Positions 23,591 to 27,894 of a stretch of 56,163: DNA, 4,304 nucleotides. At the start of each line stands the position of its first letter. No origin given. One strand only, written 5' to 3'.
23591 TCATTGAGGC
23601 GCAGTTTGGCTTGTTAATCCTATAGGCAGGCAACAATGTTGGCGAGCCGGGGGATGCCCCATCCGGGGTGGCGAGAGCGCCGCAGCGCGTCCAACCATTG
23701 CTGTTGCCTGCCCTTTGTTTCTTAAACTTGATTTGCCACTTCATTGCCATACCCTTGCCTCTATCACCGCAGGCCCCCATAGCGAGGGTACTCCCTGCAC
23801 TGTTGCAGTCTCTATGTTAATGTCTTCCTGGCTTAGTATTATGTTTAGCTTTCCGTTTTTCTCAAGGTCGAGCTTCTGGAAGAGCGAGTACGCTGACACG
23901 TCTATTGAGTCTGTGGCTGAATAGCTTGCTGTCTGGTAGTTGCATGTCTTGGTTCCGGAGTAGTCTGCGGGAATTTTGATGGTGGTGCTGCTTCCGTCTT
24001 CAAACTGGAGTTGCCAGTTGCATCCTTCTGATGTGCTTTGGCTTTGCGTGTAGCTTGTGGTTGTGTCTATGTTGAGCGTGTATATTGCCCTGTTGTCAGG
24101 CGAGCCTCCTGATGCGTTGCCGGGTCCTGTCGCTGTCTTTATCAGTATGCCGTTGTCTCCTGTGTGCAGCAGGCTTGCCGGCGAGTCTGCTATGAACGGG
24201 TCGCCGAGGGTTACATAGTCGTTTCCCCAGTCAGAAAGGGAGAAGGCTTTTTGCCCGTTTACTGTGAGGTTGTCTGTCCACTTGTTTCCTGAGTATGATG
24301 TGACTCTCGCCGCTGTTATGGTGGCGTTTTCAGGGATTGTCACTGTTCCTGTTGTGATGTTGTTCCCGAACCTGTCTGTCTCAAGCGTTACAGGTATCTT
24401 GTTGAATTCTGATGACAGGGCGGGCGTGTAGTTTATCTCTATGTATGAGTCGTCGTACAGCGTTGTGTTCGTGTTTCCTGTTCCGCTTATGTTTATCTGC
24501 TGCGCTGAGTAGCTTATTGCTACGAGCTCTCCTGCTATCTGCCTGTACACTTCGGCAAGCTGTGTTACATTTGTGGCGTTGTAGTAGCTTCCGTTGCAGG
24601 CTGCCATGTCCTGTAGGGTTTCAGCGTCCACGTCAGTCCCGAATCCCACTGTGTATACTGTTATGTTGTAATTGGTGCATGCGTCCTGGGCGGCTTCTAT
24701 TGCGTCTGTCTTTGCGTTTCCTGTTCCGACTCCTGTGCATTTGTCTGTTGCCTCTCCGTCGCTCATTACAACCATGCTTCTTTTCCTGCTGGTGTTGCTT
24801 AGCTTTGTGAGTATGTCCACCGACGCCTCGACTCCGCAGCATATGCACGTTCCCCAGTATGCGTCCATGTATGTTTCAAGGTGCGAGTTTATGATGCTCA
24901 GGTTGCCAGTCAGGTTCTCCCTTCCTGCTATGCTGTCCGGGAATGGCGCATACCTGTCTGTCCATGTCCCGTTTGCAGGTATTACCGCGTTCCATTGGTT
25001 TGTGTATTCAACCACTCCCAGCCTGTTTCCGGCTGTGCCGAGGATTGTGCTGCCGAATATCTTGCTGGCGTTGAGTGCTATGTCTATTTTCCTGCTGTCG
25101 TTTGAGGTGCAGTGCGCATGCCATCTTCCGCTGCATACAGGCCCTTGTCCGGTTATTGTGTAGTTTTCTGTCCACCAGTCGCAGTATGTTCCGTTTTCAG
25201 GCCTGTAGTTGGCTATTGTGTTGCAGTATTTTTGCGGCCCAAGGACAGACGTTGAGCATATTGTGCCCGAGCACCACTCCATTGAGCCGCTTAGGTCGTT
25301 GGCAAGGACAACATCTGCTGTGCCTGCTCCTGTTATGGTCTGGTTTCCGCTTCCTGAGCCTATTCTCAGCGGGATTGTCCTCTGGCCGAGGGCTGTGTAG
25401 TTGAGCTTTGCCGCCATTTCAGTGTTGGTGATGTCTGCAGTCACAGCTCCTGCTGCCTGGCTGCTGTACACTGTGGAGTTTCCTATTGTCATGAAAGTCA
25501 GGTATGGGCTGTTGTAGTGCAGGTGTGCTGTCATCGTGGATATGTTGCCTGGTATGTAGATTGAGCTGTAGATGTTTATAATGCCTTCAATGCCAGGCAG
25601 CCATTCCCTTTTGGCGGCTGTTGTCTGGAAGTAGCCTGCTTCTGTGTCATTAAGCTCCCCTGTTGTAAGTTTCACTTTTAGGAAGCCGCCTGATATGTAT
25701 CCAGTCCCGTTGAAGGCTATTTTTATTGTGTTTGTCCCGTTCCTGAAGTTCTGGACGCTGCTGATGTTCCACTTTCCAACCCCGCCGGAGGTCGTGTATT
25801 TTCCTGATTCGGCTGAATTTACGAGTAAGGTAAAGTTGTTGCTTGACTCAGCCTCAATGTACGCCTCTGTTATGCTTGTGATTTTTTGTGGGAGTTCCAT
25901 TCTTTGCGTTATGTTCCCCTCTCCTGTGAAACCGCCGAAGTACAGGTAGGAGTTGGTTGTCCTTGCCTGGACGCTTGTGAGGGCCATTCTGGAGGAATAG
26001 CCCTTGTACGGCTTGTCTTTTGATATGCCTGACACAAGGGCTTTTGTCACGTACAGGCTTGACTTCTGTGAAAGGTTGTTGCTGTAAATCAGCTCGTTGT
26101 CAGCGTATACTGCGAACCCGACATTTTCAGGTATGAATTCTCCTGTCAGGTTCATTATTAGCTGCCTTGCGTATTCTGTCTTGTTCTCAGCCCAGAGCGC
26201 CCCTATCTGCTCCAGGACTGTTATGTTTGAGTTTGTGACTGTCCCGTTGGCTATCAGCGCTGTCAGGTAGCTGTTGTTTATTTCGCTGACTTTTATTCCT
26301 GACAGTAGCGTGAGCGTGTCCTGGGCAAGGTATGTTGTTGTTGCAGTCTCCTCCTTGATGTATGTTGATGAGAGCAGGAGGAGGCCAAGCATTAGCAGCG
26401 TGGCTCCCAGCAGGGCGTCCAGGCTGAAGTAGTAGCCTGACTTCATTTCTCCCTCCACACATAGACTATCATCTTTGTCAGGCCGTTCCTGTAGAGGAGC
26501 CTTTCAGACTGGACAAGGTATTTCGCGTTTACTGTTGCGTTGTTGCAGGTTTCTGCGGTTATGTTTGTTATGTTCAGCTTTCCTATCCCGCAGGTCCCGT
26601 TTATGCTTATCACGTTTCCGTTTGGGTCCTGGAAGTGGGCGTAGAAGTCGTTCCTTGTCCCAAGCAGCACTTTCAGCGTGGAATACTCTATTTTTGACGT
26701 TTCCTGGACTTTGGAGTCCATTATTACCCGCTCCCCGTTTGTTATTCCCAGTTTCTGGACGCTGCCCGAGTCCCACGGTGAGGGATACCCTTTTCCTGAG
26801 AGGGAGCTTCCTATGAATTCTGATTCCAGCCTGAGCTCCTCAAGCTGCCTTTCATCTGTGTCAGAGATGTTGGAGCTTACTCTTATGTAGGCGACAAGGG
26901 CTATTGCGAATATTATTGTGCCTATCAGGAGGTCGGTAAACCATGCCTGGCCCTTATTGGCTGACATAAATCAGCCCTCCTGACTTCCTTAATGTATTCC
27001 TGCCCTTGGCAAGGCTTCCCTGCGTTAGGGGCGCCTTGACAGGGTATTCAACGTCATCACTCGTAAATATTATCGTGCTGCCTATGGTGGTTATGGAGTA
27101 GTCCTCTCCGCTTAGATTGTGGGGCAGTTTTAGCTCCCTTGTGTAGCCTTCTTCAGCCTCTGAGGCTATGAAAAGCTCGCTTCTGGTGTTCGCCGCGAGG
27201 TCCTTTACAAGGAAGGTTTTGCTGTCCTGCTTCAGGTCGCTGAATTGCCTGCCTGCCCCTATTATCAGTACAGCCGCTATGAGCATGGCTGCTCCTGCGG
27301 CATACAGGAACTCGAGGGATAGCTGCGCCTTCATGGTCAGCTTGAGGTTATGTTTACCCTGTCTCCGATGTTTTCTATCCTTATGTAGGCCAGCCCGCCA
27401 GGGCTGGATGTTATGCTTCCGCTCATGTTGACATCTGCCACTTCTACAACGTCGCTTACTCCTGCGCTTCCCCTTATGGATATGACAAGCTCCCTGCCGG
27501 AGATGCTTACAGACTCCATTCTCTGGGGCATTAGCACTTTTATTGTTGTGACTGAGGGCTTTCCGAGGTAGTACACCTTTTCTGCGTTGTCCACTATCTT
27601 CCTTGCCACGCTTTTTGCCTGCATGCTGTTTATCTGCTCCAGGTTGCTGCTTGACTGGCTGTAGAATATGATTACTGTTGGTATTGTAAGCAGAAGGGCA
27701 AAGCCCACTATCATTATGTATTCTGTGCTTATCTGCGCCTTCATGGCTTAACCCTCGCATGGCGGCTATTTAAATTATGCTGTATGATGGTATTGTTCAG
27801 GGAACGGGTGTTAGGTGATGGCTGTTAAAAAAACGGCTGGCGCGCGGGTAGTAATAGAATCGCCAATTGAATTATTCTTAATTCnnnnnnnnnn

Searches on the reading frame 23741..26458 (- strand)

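Call 4: search_protein_families(library=pfam, proteins=[window:23741-26458:-], max_evalue=1)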
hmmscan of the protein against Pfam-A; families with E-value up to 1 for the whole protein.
window:23741-26458:- (905 aa): 4 families
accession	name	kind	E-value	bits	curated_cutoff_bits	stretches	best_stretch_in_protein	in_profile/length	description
PF00092.34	VWA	-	1.8e-09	38.5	23.8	1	536-639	77-173/174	von Willebrand factor type A domain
PF13768.12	VWA_3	-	0.0061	17.1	27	1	550-623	88-151/155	von Willebrand factor type A domain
PF07715.20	Plug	-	0.019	15.9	23.9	0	187-254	3-67/107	TonB-dependent Receptor Plug Domain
PF17433.7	Glyco_hydro_49N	-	0.026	14.6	21.3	0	420-445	6-31/188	Glycosyl hydrolase family 49 N-terminal Ig-like domain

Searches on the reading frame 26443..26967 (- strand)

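Call 4: search_protein_families(library=pfam, proteins=[window:26443-26967:-], max_evalue=1)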
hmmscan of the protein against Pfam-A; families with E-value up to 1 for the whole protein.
window:26443-26967:- (174 aa): 1 family
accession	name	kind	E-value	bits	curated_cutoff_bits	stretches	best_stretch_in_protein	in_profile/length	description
PF19765.4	DUF6252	-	0.099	13.3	27.2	1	76-150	25-100/124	Family of unknown function (DUF6252)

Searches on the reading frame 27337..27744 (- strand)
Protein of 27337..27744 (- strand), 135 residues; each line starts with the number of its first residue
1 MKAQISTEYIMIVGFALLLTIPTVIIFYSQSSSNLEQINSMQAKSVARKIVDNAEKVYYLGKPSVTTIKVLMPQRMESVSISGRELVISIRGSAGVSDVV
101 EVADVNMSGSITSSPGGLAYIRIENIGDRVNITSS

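Call 4: search_protein_families(library=pfam, proteins=[window:27337-27744:-], max_evalue=1)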
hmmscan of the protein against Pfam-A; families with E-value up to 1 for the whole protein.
window:27337-27744:- (135 aa): 1 family
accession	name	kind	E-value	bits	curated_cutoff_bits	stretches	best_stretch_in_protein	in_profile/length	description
PF16239.10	DUF4898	-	0.072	13.6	25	1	37-96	12-68/82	Domain of unknown function (DUF4898)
